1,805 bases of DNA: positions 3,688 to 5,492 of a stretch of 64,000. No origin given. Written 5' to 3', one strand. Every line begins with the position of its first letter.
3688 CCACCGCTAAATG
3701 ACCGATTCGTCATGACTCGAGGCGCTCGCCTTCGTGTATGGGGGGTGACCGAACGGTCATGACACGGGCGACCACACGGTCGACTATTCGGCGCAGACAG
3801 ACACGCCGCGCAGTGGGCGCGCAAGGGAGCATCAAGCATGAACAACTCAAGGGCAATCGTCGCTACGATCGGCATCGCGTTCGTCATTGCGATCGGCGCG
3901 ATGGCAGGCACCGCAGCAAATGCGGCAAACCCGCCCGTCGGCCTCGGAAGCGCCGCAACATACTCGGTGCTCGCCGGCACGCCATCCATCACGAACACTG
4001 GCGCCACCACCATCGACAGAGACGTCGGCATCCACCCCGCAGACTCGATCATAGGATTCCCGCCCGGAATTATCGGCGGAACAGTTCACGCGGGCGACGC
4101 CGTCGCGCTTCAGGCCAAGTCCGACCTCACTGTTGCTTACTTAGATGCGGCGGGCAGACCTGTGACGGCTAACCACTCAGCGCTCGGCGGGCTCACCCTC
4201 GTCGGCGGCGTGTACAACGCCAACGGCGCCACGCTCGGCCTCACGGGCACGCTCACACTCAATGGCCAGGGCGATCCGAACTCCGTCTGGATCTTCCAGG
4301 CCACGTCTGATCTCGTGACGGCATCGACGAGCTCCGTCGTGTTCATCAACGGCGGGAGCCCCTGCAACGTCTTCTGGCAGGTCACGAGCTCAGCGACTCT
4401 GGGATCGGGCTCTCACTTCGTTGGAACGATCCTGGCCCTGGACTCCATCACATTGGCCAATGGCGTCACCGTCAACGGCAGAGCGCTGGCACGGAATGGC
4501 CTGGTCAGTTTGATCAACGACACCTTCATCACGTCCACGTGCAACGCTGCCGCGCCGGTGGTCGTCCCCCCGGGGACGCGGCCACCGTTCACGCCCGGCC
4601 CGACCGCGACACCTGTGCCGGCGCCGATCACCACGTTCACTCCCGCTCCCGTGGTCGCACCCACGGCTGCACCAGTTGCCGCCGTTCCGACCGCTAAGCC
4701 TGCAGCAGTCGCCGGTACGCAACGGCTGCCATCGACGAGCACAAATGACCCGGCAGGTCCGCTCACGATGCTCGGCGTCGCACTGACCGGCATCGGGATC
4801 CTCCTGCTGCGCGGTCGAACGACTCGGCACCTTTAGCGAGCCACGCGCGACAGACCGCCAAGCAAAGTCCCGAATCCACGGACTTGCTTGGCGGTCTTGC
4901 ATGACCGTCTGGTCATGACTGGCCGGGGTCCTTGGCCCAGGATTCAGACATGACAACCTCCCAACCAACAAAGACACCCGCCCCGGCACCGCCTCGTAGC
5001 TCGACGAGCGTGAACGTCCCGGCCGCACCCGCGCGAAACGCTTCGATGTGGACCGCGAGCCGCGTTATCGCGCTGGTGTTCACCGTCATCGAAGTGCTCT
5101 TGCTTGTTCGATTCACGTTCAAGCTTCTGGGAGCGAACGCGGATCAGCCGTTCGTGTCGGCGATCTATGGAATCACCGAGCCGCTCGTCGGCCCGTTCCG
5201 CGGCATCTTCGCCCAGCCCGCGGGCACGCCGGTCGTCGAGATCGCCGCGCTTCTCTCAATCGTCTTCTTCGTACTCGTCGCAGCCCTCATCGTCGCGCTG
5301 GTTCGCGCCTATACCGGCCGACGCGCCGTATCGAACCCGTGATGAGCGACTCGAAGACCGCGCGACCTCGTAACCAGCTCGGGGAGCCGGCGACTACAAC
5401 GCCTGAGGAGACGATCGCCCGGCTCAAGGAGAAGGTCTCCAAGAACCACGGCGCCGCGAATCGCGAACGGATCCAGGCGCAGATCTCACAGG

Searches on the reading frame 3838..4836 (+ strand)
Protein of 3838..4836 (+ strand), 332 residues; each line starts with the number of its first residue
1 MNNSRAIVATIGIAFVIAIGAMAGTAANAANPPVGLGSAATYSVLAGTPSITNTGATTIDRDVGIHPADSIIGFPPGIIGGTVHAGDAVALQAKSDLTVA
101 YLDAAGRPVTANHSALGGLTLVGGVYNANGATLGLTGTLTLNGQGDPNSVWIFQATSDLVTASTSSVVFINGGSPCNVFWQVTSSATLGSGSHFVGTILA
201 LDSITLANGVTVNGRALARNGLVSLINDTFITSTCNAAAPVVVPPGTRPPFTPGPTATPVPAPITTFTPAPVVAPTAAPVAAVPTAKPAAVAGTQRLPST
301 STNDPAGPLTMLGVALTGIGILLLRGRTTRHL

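Call 3: search_protein_families(library=ncbifam, proteins=[window:3838-4836:+], max_evalue=1)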
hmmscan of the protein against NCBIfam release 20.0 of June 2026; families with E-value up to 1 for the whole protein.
window:3838-4836:+ (332 aa): 1 family
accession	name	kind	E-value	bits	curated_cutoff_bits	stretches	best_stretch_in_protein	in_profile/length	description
NF045625.1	IBP_CFB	equivalog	3.6e-20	72.4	400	1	92-221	136-266/275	ice-binding protein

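Call 4: search_protein_families(library=pfam, proteins=[window:3838-4836:+], max_evalue=1)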
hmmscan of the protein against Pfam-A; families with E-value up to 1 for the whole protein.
window:3838-4836:+ (332 aa): 1 family
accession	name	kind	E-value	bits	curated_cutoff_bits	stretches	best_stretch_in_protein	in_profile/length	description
PF11999.13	Ice_binding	-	9.4e-56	189.2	28.7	1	48-229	4-206/208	Ice-binding-like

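Call 17: find_homologous_proteins(query=window:3838-4836:+, max_evalue=1e-20)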
Query window:3838-4836:+ (332 aa): 5162 proteins with E <= 1e-20 among 8000 candidates; the best 120 are listed.
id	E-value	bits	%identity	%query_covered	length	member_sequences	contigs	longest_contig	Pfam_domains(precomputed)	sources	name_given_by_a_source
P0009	1.8e-201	686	100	100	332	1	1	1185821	PF11999.14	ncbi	ncbi:MAG: ice-binding family protein [Chloroflexota bacterium]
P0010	3.9e-186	636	94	100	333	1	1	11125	PF11999.14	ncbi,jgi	ncbi:MAG TPA: ice-binding family protein [Candidatus Limnocylindria bacterium]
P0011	1.3e-161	555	85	100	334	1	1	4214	PF11999.14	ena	-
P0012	9.0e-158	543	83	100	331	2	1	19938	PF11999.14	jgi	jgi:hypothetical protein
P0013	7.3e-157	540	78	100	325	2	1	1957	PF11999.14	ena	-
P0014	2.9e-155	534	80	100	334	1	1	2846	PF11999.14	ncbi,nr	ncbi:MAG: ice-binding family protein [Chloroflexota bacterium]|nr:ice-binding family protein [Chloro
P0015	2.5e-152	525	78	100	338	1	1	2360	PF11999.14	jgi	jgi:hypothetical protein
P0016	2.3e-151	522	81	97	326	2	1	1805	PF11999.14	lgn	-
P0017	1.4e-146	506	72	100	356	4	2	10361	PF11999.14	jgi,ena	-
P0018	4.3e-144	498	75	100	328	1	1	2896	PF11999.14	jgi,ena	-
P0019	6.8e-144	497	75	100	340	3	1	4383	PF11999.14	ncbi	-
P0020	8.1e-144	497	75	100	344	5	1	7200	PF11999.14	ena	-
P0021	4.2e-143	494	75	100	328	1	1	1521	PF11999.14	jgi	-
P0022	1.4e-142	493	75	100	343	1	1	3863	PF11999.14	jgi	jgi:type VI secretion system secreted protein VgrG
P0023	2.1e-141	489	76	95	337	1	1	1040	PF11999.14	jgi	jgi:Ice-binding-like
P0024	2.4e-139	482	75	100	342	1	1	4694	PF11999.14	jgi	jgi:Ice-binding-like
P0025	1.4e-138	480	70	100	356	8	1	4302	PF11999.14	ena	-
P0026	3.1e-138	478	74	100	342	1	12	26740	PF11999.14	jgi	jgi:hypothetical protein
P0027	3.1e-138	478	74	100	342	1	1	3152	PF11999.14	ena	-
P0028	1.2e-137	477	74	100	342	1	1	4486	PF11999.14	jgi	jgi:hypothetical protein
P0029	1.2e-137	476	74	100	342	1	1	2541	PF11999.14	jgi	jgi:type VI secretion system secreted protein VgrG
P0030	2.9e-137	475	74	100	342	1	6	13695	PF11999.14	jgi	jgi:hypothetical protein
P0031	1.4e-136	473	73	100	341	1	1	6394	PF11999.14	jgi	jgi:hypothetical protein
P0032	4.1e-136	471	71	100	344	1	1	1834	PF11999.14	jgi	jgi:hypothetical protein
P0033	4.1e-136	471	72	100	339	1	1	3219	PF11999.14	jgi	jgi:LPXTG-motif cell wall-anchored protein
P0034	9.8e-135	467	71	100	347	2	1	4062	PF11999.14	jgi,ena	-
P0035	1.5e-134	466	71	100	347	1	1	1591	PF11999.14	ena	-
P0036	2.7e-133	462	70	100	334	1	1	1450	PF11999.14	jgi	jgi:hypothetical protein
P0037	5.5e-133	461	71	100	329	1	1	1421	PF11999.14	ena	-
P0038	1.1e-132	460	71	100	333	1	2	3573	PF11999.14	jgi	jgi:LPXTG-motif cell wall-anchored protein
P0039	1.2e-132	460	72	96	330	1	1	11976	PF11999.14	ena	-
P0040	2.7e-132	459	70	94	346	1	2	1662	PF11999.14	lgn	-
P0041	6.9e-132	458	70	100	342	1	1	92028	PF11999.14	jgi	jgi:hypothetical protein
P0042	9.6e-132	457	71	98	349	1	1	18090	PF11999.14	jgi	jgi:LPXTG-motif cell wall-anchored protein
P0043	1.1e-131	457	72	96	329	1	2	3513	PF11999.14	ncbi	-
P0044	1.3e-131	457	73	92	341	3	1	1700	PF11999.14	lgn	-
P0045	1.6e-131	456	71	100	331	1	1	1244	PF11999.14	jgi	jgi:type VI secretion system secreted protein VgrG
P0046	2.8e-131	456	69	100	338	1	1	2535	PF11999.14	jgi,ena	-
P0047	4.2e-131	455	69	100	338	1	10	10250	PF11999.14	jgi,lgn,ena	jgi:Protein of unknown function (DUF3494).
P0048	7.3e-131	454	69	100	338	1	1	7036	PF11999.14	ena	-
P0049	1.4e-130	453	71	97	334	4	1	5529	PF11999.14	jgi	jgi:LPXTG-motif cell wall-anchored protein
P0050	1.5e-130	453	71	100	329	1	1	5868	PF11999.14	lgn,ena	-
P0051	1.8e-130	453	67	100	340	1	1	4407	PF11999.14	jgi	jgi:type VI secretion system secreted protein VgrG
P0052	2.5e-130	452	69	100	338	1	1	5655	PF11999.14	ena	-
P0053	4.2e-130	452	67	100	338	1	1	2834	PF11999.14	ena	-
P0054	1.1e-129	450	69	100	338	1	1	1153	PF11999.14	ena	-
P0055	1.1e-129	450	71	100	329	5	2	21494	PF11999.14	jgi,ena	-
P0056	1.9e-129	450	71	100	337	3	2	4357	PF11999.14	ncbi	-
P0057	2.3e-129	449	66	100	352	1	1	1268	PF11999.14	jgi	jgi:hypothetical protein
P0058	2.3e-129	449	64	92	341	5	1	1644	PF11999.14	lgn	-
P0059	5.5e-129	448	69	100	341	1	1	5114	PF11999.14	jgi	jgi:hypothetical protein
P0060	1.5e-128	447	64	100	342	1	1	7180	PF11999.14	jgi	jgi:Ice-binding-like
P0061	2.7e-128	446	63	100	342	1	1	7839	PF11999.14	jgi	jgi:hypothetical protein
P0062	3.5e-128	445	68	100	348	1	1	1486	PF11999.14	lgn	-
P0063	5.1e-128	445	69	100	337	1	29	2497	PF11999.14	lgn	-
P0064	1.1e-127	444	69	100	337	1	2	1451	PF11999.14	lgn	-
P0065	2.3e-127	443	64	100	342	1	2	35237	PF11999.14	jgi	jgi:hypothetical protein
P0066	3.1e-127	442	71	96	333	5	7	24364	PF11999.14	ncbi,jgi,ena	jgi:type VI secretion system secreted protein VgrG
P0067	4.4e-127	442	69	100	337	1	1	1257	PF11999.14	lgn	-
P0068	5.4e-127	441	67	100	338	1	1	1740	PF11999.14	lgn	-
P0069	5.9e-127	441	64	100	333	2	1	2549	PF11999.14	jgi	jgi:LPXTG-motif cell wall-anchored protein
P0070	3.0e-126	439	64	100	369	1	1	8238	PF11999.14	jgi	jgi:ice-binding like protein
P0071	3.2e-126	439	67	100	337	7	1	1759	PF11999.14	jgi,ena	-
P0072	1.1e-125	437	62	100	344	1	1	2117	PF11999.14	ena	-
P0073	2.2e-125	436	71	100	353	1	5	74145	PF11999.14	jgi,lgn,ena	-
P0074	4.3e-125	435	69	100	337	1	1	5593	PF11999.14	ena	-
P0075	7.4e-125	434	64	100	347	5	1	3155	PF11999.14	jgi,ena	-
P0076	2.8e-122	426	65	100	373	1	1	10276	PF11999.14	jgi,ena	-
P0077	3.8e-122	426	70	93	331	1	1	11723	PF11999.14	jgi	jgi:LPXTG-motif cell wall-anchored protein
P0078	1.1e-121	424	66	100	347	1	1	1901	PF11999.14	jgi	jgi:type VI secretion system secreted protein VgrG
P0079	1.6e-121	423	68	92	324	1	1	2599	PF11999.14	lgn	-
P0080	1.8e-121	423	66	100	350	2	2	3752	PF11999.14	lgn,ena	-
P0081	7.6e-121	421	66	98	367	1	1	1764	PF11999.14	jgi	jgi:LPXTG-motif cell wall-anchored protein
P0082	9.8e-121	421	79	70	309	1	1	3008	PF11999.14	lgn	-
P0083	2.9e-120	419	66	100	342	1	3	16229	PF11999.14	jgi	jgi:LPXTG-motif cell wall-anchored protein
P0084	4.4e-120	419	65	100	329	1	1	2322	PF11999.14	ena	-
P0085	6.2e-120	418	68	93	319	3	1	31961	PF11999.14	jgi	jgi:hypothetical protein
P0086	8.9e-119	414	64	100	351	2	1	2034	PF11999.14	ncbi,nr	ncbi:MAG: ice-binding family protein [Chloroflexota bacterium]|nr:ice-binding family protein [Chloro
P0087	2.4e-118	413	60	100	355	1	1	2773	PF11999.14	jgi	jgi:hypothetical protein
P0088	2.5e-118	413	63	91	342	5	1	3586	PF11999.14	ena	-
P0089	2.7e-118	413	63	100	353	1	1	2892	PF11999.14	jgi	jgi:hypothetical protein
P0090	3.4e-118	413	68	100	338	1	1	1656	PF11999.14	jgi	jgi:hypothetical protein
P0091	3.7e-118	412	66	100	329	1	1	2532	PF11999.14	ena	-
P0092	4.2e-118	412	66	88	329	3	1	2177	PF11999.14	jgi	jgi:hypothetical protein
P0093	8.3e-118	411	66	96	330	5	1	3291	PF11999.14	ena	-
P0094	2.5e-117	410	68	100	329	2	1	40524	PF11999.14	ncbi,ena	-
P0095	4.2e-117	409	64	94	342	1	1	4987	PF11999.14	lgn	-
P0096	5.9e-117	408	67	100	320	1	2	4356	PF11999.14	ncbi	-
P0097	7.5e-117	408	68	100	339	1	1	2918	PF11999.14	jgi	jgi:LPXTG-motif cell wall-anchored protein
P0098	3.2e-116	406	62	100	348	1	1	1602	PF11999.14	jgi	jgi:hypothetical protein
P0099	4.0e-116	406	70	90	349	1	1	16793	PF11999.14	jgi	-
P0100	5.2e-116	405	66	97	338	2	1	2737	PF11999.14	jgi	jgi:type VI secretion system secreted protein VgrG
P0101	6.2e-116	405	75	74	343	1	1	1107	PF11999.14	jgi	jgi:hypothetical protein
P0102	1.2e-115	404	64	94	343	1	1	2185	PF11999.14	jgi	jgi:hypothetical protein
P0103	2.1e-115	403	63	95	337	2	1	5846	PF11999.14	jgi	jgi:LPXTG-motif cell wall-anchored protein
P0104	1.4e-114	401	64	100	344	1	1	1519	PF11999.14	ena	-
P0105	1.8e-114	400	65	100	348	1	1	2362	PF11999.14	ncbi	-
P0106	2.8e-114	400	67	94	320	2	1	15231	PF11999.14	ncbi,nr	ncbi:MAG TPA: hypothetical protein DCK98_09385 [Chloroflexi bacterium]|nr:hypothetical protein [Chlo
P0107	4.8e-114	399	63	99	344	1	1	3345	PF11999.14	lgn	-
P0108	4.9e-114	399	66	100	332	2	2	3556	PF11999.14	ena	-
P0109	5.3e-114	399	64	93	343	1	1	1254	PF11999.14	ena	-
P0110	1.2e-113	398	65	93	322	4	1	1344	PF11999.14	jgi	-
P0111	2.1e-113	397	66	100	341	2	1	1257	PF11999.14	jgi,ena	-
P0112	4.3e-113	396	69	93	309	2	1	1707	PF11999.14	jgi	jgi:LPXTG-motif cell wall-anchored protein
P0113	5.0e-113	396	66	100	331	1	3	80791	PF11999.14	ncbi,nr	ncbi:MAG: ice-binding family protein [Chloroflexota bacterium]|nr:ice-binding family protein [Chloro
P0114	6.7e-113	395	64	98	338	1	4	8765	PF11999.14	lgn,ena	-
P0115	2.0e-112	394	66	94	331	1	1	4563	PF11999.14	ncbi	-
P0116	2.9e-112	393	66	90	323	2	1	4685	PF11999.14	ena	-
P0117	9.9e-112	391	67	100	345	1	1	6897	PF11999.14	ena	-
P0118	3.4e-111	390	61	100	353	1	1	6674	PF11999.14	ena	-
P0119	4.2e-111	389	63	97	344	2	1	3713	PF11999.14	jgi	-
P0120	1.3e-110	388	64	99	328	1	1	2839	PF11999.14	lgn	-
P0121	3.7e-110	386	60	94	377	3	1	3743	PF11999.14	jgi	jgi:cell division septation protein DedD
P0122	9.8e-110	385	60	99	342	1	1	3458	PF11999.14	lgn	-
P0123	1.3e-109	384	61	100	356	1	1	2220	PF11999.14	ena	-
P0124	1.5e-109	384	65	93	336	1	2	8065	PF11999.14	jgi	jgi:LPXTG-motif cell wall-anchored protein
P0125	4.0e-109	383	51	73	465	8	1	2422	PF11999.14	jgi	jgi:hypothetical protein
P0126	4.4e-109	383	61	100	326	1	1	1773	PF11999.14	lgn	-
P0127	4.5e-109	383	63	98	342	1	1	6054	PF11999.14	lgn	-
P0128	6.1e-109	382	61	100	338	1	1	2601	PF11999.14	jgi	jgi:hypothetical protein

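Call 26: find_encoding_contigs(protein=P0009, flank=10000, max_places=3)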
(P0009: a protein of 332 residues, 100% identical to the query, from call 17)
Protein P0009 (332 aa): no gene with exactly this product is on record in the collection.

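Call 27: find_encoding_contigs(protein=P0041, flank=10000, max_places=2)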
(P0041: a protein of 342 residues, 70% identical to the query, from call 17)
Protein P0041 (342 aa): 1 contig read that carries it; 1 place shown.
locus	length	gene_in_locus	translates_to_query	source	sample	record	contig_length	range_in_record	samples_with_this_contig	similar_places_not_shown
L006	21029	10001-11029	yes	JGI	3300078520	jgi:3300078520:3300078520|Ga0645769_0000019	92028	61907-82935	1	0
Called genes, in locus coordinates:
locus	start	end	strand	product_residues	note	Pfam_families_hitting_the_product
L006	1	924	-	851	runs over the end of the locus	-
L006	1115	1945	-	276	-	PF08379:Bact_transglu_N, PF01841:Transglut_core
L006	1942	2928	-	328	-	PF04168:Alpha-E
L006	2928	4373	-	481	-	PF04174:CP_ATPgrasp_1, PF14403:CP_ATPgrasp_2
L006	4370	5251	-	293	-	PF08379:Bact_transglu_N, PF01841:Transglut_core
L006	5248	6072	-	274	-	PF01841:Transglut_core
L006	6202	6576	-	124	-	PF01022:HTH_5, PF12840:HTH_20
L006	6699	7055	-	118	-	PF00486:Trans_reg_C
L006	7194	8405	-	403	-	PF00072:Response_reg (weak), PF00512:HisKA, PF02518:HATPase_c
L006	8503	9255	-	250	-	PF00072:Response_reg, PF00486:Trans_reg_C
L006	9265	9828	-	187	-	-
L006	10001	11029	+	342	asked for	PF11999:Ice_binding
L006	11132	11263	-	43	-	-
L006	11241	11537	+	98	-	PF02325:CCB3_YggT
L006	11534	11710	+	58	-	-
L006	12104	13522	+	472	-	-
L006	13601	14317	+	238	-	PF02633:Creatininase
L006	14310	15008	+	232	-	PF00106:adh_short (weak), PF04321:RmlD_sub_bind (weak), PF01370:Epimerase (weak), PF23441:SDR (weak), PF00106:adh_short, PF13561:adh_short_C2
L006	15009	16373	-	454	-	PF01546:Peptidase_M20, PF07687:M20_dimer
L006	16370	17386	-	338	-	PF02558:ApbA, PF03446:NAD_binding_2 (weak), PF03721:UDPG_MGDP_dh_N (weak), PF03807:F420_oxidored (weak), PF08546:ApbA_C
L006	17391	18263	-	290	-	PF12911:OppC_N, PF00528:BPD_transp_1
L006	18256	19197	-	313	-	PF19300:BPD_transp_1_N, PF00528:BPD_transp_1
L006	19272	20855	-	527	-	PF00496:SBP_bac_5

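Call 62: search_protein_families(library=ncbifam, proteins=[P0045], max_evalue=1)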
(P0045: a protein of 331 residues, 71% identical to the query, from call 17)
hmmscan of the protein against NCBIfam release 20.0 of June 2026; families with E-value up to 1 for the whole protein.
P0045 (331 aa): 2 families
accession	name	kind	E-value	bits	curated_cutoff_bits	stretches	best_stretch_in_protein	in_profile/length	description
NF045625.1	IBP_CFB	equivalog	5.3e-18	65.3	400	1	34-223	65-267/275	ice-binding protein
TIGR01167.1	LPXTG_anchor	domain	0.014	16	15.9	1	297-326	2-30/34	LPXTG cell wall anchor domain-containing protein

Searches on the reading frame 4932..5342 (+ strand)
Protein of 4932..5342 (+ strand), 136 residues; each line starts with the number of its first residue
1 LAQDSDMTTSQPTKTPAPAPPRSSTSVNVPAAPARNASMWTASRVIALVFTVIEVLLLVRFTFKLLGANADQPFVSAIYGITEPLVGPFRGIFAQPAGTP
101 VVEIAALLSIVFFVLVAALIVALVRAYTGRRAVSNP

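Call 3: search_protein_families(library=ncbifam, proteins=[window:4932-5342:+], max_evalue=1)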
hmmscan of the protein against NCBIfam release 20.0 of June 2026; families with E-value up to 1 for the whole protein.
window:4932-5342:+ (136 aa): 0 families

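Call 4: search_protein_families(library=pfam, proteins=[window:4932-5342:+], max_evalue=1)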
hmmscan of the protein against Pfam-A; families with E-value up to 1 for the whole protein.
window:4932-5342:+ (136 aa): 4 families
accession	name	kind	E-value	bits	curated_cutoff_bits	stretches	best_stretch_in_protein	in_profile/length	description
PF02325.22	YGGT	-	2e-07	31.7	27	1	48-117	2-67/70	YGGT family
PF07353.17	Uroplakin_II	-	0.34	10.8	20.4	1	101-124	151-174/179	Uroplakin II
PF24002.1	DUF7318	-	0.48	10.9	27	0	41-71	21-51/128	Family of unknown function (DUF7318)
PF12575.13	Pox_EPC_I2-L1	-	0.65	10.7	23.4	0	36-65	44-71/72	Poxvirus entry protein complex L1 and I2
